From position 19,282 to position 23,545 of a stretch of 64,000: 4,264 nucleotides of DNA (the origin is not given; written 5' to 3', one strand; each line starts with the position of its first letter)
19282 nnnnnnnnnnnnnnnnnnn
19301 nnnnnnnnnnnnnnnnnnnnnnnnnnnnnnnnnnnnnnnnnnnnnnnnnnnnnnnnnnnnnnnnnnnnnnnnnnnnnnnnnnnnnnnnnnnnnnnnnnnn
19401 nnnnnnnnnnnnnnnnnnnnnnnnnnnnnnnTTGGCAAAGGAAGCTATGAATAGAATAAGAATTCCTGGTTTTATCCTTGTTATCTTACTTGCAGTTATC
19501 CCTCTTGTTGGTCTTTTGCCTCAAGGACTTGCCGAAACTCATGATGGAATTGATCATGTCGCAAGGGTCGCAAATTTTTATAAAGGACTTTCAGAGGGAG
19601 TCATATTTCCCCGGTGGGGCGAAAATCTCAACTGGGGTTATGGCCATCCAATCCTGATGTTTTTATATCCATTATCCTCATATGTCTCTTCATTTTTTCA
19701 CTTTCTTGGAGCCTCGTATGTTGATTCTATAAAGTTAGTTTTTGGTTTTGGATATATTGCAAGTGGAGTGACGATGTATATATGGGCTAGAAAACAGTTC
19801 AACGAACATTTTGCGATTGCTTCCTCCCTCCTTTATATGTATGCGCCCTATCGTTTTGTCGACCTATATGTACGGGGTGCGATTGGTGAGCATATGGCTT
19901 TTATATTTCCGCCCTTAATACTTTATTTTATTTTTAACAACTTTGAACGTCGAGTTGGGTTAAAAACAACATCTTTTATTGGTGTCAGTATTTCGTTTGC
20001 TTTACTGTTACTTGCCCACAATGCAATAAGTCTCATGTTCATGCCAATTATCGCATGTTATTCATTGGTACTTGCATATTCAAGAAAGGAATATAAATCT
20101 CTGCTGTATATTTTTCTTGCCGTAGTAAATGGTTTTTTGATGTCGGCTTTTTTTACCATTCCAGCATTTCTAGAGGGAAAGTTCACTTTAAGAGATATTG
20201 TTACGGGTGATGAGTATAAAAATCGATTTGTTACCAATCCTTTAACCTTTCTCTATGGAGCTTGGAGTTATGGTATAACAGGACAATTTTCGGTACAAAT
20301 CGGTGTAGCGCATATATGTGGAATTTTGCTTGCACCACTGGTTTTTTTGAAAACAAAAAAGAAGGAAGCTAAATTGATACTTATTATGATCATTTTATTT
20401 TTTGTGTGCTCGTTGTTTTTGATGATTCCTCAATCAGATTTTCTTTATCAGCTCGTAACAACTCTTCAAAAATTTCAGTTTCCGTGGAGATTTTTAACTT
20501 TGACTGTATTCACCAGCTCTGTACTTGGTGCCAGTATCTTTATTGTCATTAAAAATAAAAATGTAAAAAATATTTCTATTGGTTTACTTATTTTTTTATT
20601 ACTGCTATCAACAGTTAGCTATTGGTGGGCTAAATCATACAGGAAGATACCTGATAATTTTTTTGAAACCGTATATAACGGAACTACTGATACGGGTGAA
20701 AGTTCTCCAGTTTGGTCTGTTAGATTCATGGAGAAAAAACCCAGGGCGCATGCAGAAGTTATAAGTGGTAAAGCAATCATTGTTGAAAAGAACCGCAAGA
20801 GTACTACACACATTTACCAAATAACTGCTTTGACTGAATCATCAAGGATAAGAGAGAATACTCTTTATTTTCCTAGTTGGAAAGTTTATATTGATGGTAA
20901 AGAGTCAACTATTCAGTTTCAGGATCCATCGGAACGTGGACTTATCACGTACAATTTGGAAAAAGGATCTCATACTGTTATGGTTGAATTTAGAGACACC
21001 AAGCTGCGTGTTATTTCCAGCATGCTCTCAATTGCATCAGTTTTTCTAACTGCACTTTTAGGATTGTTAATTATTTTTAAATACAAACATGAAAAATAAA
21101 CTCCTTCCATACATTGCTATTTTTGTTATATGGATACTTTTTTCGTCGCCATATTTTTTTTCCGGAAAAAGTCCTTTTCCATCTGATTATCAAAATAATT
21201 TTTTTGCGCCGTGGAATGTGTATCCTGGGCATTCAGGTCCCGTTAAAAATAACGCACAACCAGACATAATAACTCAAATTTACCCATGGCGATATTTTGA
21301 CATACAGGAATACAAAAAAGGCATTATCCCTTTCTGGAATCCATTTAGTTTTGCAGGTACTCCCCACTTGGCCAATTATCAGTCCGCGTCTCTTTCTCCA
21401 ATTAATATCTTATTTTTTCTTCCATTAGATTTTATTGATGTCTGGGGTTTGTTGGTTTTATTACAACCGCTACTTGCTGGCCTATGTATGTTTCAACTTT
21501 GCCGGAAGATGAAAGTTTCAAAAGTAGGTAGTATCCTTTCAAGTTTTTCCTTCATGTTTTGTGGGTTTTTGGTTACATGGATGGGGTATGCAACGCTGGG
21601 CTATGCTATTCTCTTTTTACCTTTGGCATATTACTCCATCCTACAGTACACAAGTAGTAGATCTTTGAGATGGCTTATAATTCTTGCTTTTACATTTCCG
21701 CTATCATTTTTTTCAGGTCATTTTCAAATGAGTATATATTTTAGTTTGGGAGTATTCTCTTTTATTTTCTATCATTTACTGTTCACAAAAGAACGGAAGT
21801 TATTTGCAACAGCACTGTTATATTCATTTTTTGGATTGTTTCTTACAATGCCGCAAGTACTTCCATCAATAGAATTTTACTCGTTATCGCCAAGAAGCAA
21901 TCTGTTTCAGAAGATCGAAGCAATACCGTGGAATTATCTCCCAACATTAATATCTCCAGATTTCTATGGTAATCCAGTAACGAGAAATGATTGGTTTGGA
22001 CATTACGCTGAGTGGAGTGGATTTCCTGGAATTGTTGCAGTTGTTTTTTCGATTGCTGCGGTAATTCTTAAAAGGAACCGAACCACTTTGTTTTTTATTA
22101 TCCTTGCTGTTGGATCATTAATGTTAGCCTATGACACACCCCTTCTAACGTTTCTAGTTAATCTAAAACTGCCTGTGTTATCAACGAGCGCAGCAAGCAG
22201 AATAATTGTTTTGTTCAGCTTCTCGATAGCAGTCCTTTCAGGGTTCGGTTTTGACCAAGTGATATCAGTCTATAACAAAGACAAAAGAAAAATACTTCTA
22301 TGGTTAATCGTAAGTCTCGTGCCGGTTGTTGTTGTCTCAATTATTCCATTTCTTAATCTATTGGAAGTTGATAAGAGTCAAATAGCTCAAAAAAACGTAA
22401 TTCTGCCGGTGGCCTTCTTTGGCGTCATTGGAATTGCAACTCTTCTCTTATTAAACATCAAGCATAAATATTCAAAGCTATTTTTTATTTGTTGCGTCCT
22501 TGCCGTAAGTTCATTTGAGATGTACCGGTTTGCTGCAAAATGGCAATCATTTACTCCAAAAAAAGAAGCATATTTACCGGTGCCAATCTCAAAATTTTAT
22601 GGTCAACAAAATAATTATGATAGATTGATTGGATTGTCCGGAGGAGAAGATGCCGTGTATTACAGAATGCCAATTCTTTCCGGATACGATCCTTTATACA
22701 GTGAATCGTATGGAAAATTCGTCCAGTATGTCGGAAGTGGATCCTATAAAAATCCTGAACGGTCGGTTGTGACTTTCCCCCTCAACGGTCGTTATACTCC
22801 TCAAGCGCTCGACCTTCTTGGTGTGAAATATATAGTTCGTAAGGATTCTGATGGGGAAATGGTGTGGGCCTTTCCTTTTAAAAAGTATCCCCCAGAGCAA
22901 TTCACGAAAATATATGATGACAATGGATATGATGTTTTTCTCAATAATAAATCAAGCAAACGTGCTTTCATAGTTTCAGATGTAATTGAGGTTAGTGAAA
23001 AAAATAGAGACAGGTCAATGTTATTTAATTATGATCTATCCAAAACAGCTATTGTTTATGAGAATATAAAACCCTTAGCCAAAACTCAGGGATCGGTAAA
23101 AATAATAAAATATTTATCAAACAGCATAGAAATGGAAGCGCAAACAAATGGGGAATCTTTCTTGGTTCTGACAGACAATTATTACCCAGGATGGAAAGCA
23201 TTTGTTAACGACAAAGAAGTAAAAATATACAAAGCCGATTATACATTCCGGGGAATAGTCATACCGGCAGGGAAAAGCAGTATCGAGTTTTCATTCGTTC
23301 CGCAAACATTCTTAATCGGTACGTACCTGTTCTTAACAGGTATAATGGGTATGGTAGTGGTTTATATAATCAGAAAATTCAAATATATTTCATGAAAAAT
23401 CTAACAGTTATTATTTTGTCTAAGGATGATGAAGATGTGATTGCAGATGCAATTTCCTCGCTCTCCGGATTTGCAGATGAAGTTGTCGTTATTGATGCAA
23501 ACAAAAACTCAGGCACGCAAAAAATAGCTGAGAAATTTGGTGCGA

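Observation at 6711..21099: Family B: four-member uncharacterised membrane-protein family with N-terminal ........…PVRF…GYGxP motif and a YfhO-like C-terminal YFPGW domain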

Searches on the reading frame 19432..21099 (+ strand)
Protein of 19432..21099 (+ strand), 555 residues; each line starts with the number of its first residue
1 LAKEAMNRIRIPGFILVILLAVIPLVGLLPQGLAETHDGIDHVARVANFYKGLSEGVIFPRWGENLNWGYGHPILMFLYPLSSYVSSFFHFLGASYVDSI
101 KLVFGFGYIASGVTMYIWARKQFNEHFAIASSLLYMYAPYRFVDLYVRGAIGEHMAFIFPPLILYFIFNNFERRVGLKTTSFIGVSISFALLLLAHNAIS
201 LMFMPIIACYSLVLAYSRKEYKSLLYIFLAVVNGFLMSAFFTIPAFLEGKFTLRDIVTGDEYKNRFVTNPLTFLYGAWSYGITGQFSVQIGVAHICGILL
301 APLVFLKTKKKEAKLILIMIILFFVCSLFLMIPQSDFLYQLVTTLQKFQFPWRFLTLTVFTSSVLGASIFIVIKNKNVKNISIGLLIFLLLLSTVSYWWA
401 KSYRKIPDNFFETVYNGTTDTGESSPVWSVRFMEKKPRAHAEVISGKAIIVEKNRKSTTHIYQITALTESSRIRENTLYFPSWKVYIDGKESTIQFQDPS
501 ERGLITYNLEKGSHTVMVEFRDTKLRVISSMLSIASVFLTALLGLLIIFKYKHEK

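Call 5: search_protein_families(library=pfam, proteins=[window:19432-21099:+], max_evalue=0.01)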
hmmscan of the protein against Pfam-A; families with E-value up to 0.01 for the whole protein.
window:19432-21099:+ (555 aa): 1 family
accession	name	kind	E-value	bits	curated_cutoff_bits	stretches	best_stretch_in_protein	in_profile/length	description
PF10131.15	PTPS_related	-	3.4e-09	36.2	26.4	1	79-414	4-324/621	6-pyruvoyl-tetrahydropterin synthase related domain; membrane protein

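Call 6: search_protein_families(library=ncbifam, proteins=[window:19432-21099:+], max_evalue=0.01)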
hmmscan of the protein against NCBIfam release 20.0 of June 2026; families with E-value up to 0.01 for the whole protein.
window:19432-21099:+ (555 aa): 1 family
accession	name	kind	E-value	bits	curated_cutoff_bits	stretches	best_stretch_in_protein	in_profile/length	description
NF033863.1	immun_TipC_fam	subfamily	0.0052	17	30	0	386-454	5-75/198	TipC family immunity protein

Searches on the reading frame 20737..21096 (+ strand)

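Call 77: search_protein_families(library=pfam, proteins=[window:20737-21096:+], max_evalue=1)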
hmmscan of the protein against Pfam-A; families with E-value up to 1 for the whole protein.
window:20737-21096:+ (120 aa): 2 families
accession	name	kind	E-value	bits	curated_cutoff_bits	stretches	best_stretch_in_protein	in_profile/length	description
PF17996.7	CE2_N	-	0.005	17.3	27.9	1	47-83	43-80/108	Carbohydrate esterase 2 N-terminal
PF09586.16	YfhO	-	0.0086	14.9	28.5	1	22-91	763-829/835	Bacterial membrane protein YfhO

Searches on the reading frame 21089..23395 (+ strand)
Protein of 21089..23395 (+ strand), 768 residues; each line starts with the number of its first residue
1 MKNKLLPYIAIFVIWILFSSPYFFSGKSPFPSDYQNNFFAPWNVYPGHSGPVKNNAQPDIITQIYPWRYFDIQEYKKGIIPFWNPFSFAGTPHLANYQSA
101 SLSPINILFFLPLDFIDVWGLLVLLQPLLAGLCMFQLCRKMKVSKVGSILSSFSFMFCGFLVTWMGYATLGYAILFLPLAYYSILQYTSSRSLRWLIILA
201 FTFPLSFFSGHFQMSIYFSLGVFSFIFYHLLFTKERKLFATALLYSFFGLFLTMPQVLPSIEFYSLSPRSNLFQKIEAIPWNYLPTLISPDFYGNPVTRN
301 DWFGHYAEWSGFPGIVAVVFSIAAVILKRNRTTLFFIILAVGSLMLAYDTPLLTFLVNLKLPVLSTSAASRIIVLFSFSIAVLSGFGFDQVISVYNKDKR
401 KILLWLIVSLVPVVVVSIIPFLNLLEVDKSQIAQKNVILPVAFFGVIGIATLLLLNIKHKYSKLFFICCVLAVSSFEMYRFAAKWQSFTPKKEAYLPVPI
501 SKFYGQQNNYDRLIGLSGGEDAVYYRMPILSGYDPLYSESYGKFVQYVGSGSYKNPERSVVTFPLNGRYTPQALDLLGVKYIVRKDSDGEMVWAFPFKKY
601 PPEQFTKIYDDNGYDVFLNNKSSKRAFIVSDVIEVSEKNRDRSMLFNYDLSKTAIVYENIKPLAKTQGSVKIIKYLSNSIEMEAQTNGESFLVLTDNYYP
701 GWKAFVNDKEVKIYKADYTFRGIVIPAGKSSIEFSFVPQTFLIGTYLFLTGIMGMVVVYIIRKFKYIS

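Call 5: search_protein_families(library=pfam, proteins=[window:21089-23395:+], max_evalue=0.01)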
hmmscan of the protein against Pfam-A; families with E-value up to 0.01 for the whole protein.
window:21089-23395:+ (768 aa): 1 family
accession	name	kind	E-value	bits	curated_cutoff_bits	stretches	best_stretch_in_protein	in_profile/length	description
PF09586.16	YfhO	-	3.2e-18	65.9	28.5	1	630-746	704-833/835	Bacterial membrane protein YfhO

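Call 6: search_protein_families(library=ncbifam, proteins=[window:21089-23395:+], max_evalue=0.01)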
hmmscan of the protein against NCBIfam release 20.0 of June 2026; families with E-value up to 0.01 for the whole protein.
window:21089-23395:+ (768 aa): 1 family
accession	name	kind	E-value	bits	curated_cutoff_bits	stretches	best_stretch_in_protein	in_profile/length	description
NF047590.1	GlcsyltransPgfM2Strep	equivalog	3.7e-05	22.1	1500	1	684-760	802-878/884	glycosyltransferase PgfM2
